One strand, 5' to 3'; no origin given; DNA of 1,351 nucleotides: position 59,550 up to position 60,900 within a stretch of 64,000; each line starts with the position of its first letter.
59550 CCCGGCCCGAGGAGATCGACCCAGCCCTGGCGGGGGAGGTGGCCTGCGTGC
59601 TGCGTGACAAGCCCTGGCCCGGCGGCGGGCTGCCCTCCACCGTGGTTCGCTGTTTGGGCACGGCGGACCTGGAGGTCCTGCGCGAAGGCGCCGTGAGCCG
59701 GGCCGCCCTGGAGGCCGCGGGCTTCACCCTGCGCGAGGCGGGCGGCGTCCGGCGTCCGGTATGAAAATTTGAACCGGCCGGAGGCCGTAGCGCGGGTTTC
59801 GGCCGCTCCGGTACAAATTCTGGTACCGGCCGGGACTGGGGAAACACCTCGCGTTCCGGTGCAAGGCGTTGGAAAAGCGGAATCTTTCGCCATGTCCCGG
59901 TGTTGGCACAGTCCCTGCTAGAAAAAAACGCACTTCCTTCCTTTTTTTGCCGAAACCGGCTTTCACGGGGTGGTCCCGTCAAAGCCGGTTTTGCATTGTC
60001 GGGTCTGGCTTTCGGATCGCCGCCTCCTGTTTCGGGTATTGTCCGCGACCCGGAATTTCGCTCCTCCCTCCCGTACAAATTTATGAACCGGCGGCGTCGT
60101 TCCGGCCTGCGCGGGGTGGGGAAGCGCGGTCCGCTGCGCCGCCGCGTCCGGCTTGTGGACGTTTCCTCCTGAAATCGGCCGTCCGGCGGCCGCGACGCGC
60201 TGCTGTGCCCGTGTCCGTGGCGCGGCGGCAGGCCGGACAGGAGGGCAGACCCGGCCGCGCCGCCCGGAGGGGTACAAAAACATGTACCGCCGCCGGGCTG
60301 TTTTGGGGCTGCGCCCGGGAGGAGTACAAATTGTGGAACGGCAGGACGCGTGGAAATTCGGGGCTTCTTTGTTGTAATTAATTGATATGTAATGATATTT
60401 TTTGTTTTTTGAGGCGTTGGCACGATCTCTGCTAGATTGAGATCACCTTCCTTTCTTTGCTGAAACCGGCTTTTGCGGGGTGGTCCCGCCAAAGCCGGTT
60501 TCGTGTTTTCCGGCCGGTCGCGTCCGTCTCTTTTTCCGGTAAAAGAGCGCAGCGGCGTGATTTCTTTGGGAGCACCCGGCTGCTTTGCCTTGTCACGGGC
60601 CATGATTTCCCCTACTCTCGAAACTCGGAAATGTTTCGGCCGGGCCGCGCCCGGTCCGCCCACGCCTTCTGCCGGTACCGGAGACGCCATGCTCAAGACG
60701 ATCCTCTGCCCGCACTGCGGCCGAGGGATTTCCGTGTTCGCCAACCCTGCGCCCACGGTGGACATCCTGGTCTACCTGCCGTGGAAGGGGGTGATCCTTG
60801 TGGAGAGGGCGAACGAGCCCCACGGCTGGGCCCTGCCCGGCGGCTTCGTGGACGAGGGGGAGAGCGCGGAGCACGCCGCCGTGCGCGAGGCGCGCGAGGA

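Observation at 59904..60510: Twin sigma54-dependent small RNAs hidden in the tsaC-NUDIX/glgA gap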

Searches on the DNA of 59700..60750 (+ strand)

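Call 3: search_rna_families(source=window, start=59700, end=60750, threshold=evalue, max_evalue=10, show_alignments=3)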
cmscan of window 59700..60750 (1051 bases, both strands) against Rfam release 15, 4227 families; matches with E-value up to 10: 6.
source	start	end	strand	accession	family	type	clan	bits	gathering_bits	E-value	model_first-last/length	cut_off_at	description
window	59955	59989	-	RF03366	mir-3122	Gene; miRNA;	-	28.6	92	0.0074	1-73/73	no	mir-3122 microRNA precursor family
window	59957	59987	+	RF00680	mir-224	Gene; miRNA;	-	18.2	70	1.7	1-81/81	no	mir-224 microRNA precursor family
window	59752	59813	+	RF02404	P33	Gene; sRNA;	-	17.9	45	0.63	1-160/160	no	Pseudomonas sRNA P33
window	59949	59993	-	RF03688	mir-3045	Gene; miRNA;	-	17.2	90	2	1-75/75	no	mir-3045 microRNA precursor family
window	59742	59873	+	RF03089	cold-seep-1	Gene; sRNA;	-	15.5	125.8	5.1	1-152/152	no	cold-seep-1 RNA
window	60173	60205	+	RF00223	IRES_Bip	Cis-reg; IRES;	-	11.1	40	0.69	1-263/263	no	bip internal ribosome entry site (IRES)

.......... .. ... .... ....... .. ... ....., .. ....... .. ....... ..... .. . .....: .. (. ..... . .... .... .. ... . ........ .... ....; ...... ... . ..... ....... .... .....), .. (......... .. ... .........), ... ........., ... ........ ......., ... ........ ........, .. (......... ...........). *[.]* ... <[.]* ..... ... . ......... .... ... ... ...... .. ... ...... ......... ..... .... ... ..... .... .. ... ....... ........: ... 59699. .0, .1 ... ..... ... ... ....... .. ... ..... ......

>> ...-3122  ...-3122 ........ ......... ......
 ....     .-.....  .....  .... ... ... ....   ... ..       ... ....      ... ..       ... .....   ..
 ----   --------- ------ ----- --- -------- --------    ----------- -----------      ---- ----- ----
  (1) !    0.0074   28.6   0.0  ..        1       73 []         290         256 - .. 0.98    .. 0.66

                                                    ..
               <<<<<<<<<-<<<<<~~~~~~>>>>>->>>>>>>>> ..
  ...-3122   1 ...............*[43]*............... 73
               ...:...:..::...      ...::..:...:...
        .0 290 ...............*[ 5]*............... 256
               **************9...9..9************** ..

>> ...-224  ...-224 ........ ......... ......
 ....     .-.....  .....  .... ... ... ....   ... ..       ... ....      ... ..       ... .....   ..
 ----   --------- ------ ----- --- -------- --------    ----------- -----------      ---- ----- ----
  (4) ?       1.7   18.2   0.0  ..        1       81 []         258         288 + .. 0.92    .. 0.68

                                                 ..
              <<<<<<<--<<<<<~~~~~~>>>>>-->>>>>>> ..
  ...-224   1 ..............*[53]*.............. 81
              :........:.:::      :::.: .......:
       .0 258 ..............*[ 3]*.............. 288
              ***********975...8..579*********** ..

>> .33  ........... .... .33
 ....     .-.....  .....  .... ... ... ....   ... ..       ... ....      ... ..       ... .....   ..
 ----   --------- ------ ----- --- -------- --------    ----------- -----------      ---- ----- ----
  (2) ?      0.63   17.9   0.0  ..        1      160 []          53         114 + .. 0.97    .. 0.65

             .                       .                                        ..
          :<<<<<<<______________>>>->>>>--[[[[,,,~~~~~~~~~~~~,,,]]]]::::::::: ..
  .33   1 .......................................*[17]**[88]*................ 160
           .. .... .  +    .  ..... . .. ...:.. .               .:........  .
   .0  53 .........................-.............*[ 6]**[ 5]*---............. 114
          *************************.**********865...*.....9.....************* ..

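Call 47: build_rna_model(alignment_id=A3, structure=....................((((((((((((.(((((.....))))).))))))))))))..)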
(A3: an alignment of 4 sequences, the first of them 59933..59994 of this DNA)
Model R1 built from alignment A3 (4 sequences, 63 columns); structure: as given.
model positions 63; base pairs 17; branch points 0; effective number of sequences 1.77; information 0.888 bits per position. Calibrated on 0.2 Mb of random sequence (short: E-values are rough).
structure used (alignment columns):
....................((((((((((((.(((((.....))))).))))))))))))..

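Call 49: search_with_rna_model(model_id=R1, sources=[window, L002, L003, L004, L005, L006, L007, L008, L009, L010, L011, L012, L013, L014, L015, L016, L017, L018, L019, L020, L021, L022, L023, L024, L025, L026, L027, L028, L029, L030, L031, L032, L033, L034, L035, L036, L037, L038, L039, L040, L041, L042, L043, L044, L045, L046, L047, L048, L049, L050, L051, L052, L053, L054, L055, L056, L057, L058, L059, L060, L061, L062, L063, L064, L065, L066, L067, L068, L069, L070, L071, L072, L073, L074, L075, L076, L077, L078, L079, L080, L081, L082, L083, L084, L085, L086, L087, L088, L089, L090, L091, L092, L093, L094, L095, L096, L097, L098, L099, L100], max_evalue=0.01, make_alignment=true)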
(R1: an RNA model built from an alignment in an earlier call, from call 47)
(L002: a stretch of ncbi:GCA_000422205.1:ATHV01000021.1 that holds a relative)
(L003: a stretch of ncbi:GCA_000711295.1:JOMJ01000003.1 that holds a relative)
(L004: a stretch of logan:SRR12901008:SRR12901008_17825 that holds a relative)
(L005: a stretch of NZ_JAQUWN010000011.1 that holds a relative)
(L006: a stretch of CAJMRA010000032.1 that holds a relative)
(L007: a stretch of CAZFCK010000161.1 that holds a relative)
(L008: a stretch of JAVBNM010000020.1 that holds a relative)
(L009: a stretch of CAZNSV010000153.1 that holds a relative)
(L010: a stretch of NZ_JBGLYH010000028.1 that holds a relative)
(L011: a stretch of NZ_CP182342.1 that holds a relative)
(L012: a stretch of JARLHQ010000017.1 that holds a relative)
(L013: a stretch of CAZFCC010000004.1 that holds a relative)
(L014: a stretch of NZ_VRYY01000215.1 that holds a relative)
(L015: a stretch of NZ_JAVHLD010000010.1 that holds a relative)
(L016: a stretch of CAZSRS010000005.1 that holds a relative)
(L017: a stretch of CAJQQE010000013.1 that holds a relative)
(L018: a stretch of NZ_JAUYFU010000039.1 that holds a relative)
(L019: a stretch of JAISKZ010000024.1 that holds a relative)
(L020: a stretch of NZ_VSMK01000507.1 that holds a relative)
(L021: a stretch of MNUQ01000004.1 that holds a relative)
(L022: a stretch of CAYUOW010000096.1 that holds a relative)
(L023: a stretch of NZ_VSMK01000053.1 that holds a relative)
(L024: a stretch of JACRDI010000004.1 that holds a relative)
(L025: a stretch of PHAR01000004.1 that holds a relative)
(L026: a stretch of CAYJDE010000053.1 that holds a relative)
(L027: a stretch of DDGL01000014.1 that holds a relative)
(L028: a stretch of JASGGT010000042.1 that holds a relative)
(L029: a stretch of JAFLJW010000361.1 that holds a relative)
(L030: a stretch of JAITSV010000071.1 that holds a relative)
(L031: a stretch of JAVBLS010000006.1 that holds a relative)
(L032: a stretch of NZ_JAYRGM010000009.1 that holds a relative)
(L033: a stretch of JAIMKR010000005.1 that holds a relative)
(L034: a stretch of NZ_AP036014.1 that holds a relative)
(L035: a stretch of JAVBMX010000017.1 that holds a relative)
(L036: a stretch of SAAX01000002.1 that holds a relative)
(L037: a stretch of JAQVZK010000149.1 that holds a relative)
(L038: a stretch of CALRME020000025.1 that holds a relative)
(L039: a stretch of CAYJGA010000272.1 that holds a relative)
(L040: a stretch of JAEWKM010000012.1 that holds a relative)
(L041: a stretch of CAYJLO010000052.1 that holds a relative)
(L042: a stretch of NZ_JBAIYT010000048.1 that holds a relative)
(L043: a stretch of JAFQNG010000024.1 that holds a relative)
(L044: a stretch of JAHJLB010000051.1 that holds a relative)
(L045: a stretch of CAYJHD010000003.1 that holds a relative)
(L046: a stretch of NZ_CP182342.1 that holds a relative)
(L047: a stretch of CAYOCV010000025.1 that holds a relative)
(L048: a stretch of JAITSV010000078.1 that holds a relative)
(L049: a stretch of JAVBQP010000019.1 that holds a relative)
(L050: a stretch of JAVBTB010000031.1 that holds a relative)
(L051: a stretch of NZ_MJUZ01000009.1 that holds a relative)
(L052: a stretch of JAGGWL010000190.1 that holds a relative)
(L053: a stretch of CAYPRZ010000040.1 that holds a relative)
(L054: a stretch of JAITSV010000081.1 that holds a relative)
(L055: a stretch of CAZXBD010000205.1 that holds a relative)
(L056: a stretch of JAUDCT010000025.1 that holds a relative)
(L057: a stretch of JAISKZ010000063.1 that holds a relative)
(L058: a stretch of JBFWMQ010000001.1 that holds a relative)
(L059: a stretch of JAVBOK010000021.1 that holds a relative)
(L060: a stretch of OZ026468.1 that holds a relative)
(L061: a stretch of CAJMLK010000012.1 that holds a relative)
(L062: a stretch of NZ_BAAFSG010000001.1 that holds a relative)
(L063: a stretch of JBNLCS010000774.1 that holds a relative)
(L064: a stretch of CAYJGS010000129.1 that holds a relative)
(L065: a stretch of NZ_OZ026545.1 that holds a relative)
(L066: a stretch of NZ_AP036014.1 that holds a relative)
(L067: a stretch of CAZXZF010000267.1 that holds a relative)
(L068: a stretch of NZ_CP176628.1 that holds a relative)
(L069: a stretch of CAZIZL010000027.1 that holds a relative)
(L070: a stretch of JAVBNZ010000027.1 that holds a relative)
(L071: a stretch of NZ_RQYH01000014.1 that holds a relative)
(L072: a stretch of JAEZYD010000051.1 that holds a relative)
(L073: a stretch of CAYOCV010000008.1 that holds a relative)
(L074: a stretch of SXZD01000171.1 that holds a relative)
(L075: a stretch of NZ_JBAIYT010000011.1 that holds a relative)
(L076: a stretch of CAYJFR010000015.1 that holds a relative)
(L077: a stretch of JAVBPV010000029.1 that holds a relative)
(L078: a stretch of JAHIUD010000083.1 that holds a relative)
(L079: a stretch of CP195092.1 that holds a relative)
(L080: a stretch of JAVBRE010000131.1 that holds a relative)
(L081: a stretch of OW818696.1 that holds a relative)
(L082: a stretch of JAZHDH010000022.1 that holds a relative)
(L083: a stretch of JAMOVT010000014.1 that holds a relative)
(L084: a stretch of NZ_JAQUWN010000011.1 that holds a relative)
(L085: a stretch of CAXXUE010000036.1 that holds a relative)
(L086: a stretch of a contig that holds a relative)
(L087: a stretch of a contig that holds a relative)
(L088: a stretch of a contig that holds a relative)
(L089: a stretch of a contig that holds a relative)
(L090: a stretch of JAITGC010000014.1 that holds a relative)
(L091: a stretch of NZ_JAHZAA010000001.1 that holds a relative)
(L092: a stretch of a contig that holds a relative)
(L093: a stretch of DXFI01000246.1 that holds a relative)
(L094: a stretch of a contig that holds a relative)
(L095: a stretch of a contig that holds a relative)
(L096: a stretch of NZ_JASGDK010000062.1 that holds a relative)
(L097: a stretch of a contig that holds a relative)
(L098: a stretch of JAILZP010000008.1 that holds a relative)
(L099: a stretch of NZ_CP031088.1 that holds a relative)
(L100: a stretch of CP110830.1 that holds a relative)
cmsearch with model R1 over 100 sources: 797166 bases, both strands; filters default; matches with E-value up to 0.01: 65.
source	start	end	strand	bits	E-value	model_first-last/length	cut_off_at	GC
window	59932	59994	+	93.8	9.9e-23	1-63/63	no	0.54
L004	4536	4598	+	92.3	2.6e-22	1-63/63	no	0.57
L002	4788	4849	+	91.3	4.8e-22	1-63/63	no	0.55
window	60442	60504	+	83.4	7.4e-20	1-63/63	no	0.56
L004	5041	5103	+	83.4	7.4e-20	1-63/63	no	0.56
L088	1671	1731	-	66.9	2.4e-15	1-63/63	no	0.51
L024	927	990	+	62.2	4.5e-14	1-63/63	no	0.62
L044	372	435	+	62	5.3e-14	1-63/63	no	0.56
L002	5158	5218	+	61.7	6.2e-14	1-63/63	no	0.56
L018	3552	3614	+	61.7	6.2e-14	1-63/63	no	0.52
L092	7900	7963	-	60.8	1.1e-13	1-63/63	no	0.58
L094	3040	3103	+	60.8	1.1e-13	1-63/63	no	0.58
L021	7069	7132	-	59.4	2.6e-13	1-63/63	no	0.58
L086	2427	2489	+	58.9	3.6e-13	1-63/63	no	0.49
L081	2628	2691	+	58.7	4.1e-13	1-63/63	no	0.56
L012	6961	7024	+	58.2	5.7e-13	1-63/63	no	0.56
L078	2460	2522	-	57.5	9e-13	1-63/63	no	0.56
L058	1469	1531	-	56.8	1.4e-12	1-63/63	no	0.57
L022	5673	5736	-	54.5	6e-12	1-63/63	no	0.56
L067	3155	3218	-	53.3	1.2e-11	1-63/63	no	0.56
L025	523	586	+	52.9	1.6e-11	1-63/63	no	0.55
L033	5691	5755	-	52.5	2.1e-11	1-63/63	no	0.57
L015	262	325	+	50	1e-10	1-63/63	no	0.53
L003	4799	4859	+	49.4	1.4e-10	1-63/63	no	0.52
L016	3690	3748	-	41.3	2.5e-08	1-63/63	no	0.59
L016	4045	4103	-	41.3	2.5e-08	1-63/63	no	0.59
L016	4400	4458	-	41.3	2.5e-08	1-63/63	no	0.59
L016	4755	4813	-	41.3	2.5e-08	1-63/63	no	0.59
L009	5165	5222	-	38.3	1.6e-07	1-63/63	no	0.6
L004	5061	5101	-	36.6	4.8e-07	21-61/63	no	0.63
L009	4947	5004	-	36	6.7e-07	1-63/63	no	0.6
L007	6059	6121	-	34.2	2.1e-06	1-63/63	no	0.51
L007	6639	6701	-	33.4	3.5e-06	1-63/63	no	0.52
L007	6866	6928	-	33.4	3.5e-06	1-63/63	no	0.52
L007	7093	7155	-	33.4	3.5e-06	1-63/63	no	0.52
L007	7320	7382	-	33.4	3.5e-06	1-63/63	no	0.52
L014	3867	3927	+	32.9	4.8e-06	1-63/63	no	0.57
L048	6240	6300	+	31.7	1e-05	1-63/63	no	0.59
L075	3252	3312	-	31.7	1e-05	1-63/63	no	0.59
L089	868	928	-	31.7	1e-05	1-63/63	no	0.59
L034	4781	4841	-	31.7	1e-05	1-63/63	no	0.59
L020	628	685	+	31.5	1.2e-05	1-63/63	no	0.52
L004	4557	4595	-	31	1.6e-05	22-60/63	no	0.62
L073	3323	3385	-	31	1.6e-05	1-63/63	no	0.57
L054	602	658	+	30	3e-05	1-63/63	no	0.54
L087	5504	5560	+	28.2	9.3e-05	1-63/63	no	0.56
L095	596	652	+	28.2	9.3e-05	1-63/63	no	0.56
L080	1725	1786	+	27.6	0.00014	1-63/63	no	0.58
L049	3794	3858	-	26.5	0.00027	1-63/63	no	0.62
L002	4809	4846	-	26.4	0.00029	22-60/63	no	0.58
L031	3465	3529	-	26.1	0.00036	1-63/63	no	0.6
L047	6747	6813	-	23.9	0.0014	1-63/63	no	0.58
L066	6486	6552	+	23.9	0.0014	1-63/63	no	0.58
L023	5228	5294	+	23.9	0.0014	1-63/63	no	0.58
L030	4114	4180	+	23.9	0.0014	1-63/63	no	0.58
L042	79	145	-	23.9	0.0014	1-63/63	no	0.58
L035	1610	1674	-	23.7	0.0016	1-63/63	no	0.6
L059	7146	7208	+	22.6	0.0032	1-63/63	no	0.59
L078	2462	2502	+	22.2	0.0042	21-61/63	no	0.63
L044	392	433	-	21.9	0.0049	21-61/63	no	0.67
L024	946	988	-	21.6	0.0062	21-62/63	no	0.7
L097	6139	6197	-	21.3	0.0071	1-63/63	no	0.69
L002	5176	5234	-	21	0.009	1-63/63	no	0.61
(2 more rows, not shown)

Alignment A4: 65 matches aligned to the model, 116 columns, each read 5' to 3' on its own strand. Consensus structure (alignment columns), stored with it:
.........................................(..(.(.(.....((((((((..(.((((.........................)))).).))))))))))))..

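Call 51: search_with_rna_model(model_id=R1, sources=[window, L002, L003, L004, L007, L009, L012, L015, L016, L018, L021, L022, L024, L025, L033, L044, L058, L067, L078, L081, L086, L088, L092, L094], max_evalue=5e-8, make_alignment=true)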
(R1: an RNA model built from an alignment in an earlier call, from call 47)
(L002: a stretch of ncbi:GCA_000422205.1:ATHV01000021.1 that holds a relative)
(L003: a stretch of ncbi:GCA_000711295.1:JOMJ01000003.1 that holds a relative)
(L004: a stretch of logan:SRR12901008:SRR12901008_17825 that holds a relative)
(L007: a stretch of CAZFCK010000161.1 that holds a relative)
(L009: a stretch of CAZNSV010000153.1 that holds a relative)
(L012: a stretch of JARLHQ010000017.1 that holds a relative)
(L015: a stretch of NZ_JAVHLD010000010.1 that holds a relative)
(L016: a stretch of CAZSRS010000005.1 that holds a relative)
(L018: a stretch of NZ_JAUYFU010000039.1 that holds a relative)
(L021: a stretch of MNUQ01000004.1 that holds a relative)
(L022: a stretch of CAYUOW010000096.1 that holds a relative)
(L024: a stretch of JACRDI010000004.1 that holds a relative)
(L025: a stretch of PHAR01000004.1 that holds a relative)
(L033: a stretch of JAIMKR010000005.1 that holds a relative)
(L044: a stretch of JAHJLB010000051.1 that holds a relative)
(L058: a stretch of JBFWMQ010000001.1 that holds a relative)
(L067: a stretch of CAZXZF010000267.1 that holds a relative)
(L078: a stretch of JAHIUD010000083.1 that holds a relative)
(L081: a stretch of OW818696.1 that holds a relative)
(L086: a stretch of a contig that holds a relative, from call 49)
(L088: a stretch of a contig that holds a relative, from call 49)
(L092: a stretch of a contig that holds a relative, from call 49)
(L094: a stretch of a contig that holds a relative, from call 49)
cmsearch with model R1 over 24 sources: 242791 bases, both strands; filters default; matches with E-value up to 5e-8: 29.
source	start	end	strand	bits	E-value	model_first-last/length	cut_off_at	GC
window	59932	59994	+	93.8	3e-23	1-63/63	no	0.54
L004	4536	4598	+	92.3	7.9e-23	1-63/63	no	0.57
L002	4788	4849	+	91.3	1.5e-22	1-63/63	no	0.55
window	60442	60504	+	83.4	2.2e-20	1-63/63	no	0.56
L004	5041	5103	+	83.4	2.2e-20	1-63/63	no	0.56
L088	1671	1731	-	66.9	7.3e-16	1-63/63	no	0.51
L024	927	990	+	62.2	1.4e-14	1-63/63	no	0.62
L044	372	435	+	62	1.6e-14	1-63/63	no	0.56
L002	5158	5218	+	61.7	1.9e-14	1-63/63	no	0.56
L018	3552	3614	+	61.7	1.9e-14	1-63/63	no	0.52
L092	7900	7963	-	60.8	3.3e-14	1-63/63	no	0.58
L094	3040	3103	+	60.8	3.3e-14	1-63/63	no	0.58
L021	7069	7132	-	59.4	8e-14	1-63/63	no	0.58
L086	2427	2489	+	58.9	1.1e-13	1-63/63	no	0.49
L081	2628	2691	+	58.7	1.3e-13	1-63/63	no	0.56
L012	6961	7024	+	58.2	1.7e-13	1-63/63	no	0.56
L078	2460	2522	-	57.5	2.7e-13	1-63/63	no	0.56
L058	1469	1531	-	56.8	4.3e-13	1-63/63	no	0.57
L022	5673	5736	-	54.5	1.8e-12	1-63/63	no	0.56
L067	3155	3218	-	53.3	3.7e-12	1-63/63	no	0.56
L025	523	586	+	52.9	4.8e-12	1-63/63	no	0.55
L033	5691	5755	-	52.5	6.5e-12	1-63/63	no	0.57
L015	262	325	+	50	3e-11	1-63/63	no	0.53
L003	4799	4859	+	49.4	4.4e-11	1-63/63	no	0.52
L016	3690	3748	-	41.3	7.5e-09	1-63/63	no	0.59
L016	4045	4103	-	41.3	7.5e-09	1-63/63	no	0.59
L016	4400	4458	-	41.3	7.5e-09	1-63/63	no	0.59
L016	4755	4813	-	41.3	7.5e-09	1-63/63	no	0.59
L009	5165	5222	-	38.3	4.8e-08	1-63/63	no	0.6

Alignment A5: 29 matches aligned to the model, 68 columns, each read 5' to 3' on its own strand. Consensus structure (alignment columns), stored with it:
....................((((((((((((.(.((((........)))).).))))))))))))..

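Call 75: search_rna_families(sources=[L010, L062, L056, L034, L066, L031, L026, L104, L003, L016, L007, L087], threshold=gathering)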
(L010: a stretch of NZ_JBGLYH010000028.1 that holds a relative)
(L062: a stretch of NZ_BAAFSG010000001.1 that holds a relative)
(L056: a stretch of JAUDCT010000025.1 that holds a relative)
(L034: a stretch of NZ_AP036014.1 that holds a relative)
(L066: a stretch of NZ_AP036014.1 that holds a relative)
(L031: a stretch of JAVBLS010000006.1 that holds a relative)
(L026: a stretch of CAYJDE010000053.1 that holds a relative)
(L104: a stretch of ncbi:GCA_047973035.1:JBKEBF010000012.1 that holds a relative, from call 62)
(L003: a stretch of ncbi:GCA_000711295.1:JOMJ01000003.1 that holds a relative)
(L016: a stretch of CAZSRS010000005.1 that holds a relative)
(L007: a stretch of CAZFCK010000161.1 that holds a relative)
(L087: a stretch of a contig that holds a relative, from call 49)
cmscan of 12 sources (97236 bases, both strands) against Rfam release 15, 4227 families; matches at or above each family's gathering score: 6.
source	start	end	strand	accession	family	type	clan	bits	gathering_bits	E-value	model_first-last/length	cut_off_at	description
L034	1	1131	+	RF02541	LSU_rRNA_bacteria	Gene; rRNA;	CL00112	1278.3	50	0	1795-2925/2925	5'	Bacterial large subunit ribosomal RNA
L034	1235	1349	+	RF00001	5S_rRNA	Gene; rRNA;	CL00113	93.8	38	7.9e-19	1-120/120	no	5S ribosomal RNA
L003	2282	2478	-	RF00174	Cobalamin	Cis-reg; riboswitch;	CL00101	81.5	31.5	2.5e-18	1-189/189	no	Cobalamin riboswitch aptamer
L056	2106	2178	-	RF00005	tRNA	Gene; tRNA;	CL00001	67.3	29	2.7e-12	1-71/71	no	tRNA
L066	3641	3713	-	RF00005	tRNA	Gene; tRNA;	CL00001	65.9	29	6.4e-12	1-71/71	no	tRNA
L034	1585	1669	+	RF01750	ZMP-ZTP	Cis-reg; riboswitch;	-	62.4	39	1.5e-07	1-86/86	no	ZMP/ZTP riboswitch aptamer (pfl RNA motif)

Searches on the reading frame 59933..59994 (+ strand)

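Call 61: find_homologous_proteins(query=L087:4591-5214:+, max_evalue=1e-40)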
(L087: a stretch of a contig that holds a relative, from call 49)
Query L087:4591-5214:+ (208 aa): 140 proteins with E <= 1e-40 among 8000 candidates; the best 120 are listed.
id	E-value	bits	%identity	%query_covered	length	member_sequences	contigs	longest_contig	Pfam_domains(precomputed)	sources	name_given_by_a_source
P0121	1.7e-118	411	96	100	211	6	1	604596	PF01300.25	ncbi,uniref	ncbi:L-threonylcarbamoyladenylate synthase [Nitratidesulfovibrio sp. D1]|uniref:L-threonylcarbamoyla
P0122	7.2e-105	367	88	100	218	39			PF01300.25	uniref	uniref:L-threonylcarbamoyladenylate synthase n=1 Tax=Nitratidesulfovibrio vulgaris (strain DSM 19637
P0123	4.8e-103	361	83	100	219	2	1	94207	PF01300.25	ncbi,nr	ncbi:MAG: threonylcarbamoyl-AMP synthase [Desulfovibrio sp.]|nr:threonylcarbamoyl-AMP synthase [Desu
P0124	3.9e-101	355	84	100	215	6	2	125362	PF01300.25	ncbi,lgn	-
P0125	5.4e-94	331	81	100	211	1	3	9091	PF01300.25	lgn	-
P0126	3.1e-93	329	79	100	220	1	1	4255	PF01300.25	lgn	-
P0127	9.0e-55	203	55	100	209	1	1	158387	PF01300.25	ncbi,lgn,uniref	ncbi:L-threonylcarbamoyladenylate synthase [Oleidesulfovibrio sp.]|uniref:L-threonylcarbamoyladenyla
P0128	3.5e-54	201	54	98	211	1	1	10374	PF01300.25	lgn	-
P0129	6.6e-54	201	54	100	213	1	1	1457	PF01300.25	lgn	-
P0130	8.1e-54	200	58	99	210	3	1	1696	PF01300.25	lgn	-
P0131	2.4e-53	199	53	100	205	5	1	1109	PF01300.25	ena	-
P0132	3.2e-53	198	57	100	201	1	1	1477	PF01300.25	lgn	-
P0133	4.9e-53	198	55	100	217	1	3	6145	PF01300.25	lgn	-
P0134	1.1e-52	197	54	98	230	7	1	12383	PF01300.25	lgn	-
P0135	1.8e-52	196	55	98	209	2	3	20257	PF01300.25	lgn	-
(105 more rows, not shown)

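Call 62: find_encoding_contigs(protein=P0127, flank=4000, max_places=1)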
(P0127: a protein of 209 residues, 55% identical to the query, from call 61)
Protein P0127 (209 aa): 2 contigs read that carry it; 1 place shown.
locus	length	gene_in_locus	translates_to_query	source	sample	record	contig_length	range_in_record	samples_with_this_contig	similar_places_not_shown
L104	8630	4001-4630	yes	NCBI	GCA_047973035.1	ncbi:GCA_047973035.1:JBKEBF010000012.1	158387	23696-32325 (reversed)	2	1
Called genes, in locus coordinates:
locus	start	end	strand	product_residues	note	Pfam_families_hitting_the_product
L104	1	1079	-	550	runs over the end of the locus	PF03485:Arg_tRNA_synt_N, PF00750:tRNA-synt_1d, PF01406:tRNA-synt_1e (faint), PF05746:DALR_1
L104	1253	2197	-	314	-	PF00698:Acyl_transf_1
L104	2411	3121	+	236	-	PF02527:GidB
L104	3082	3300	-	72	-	-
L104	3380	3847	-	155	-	PF02590:SPOUT_MTase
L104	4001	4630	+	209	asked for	PF01300:Sua5_yciO_yrdC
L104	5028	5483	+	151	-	PF00293:NUDIX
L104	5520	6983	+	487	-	PF08323:Glyco_transf_5, PF13439:Glyco_transf_4 (faint), PF00534:Glycos_transf_1, PF13692:Glyco_trans_1_4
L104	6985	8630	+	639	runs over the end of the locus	PF22019:GlgB_N (weak), PF02922:CBM_48, PF00128:Alpha-amylase, PF02806:Alpha-amylase_C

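Call 63: find_encoding_contigs(protein=P0122, flank=4000, max_places=1)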
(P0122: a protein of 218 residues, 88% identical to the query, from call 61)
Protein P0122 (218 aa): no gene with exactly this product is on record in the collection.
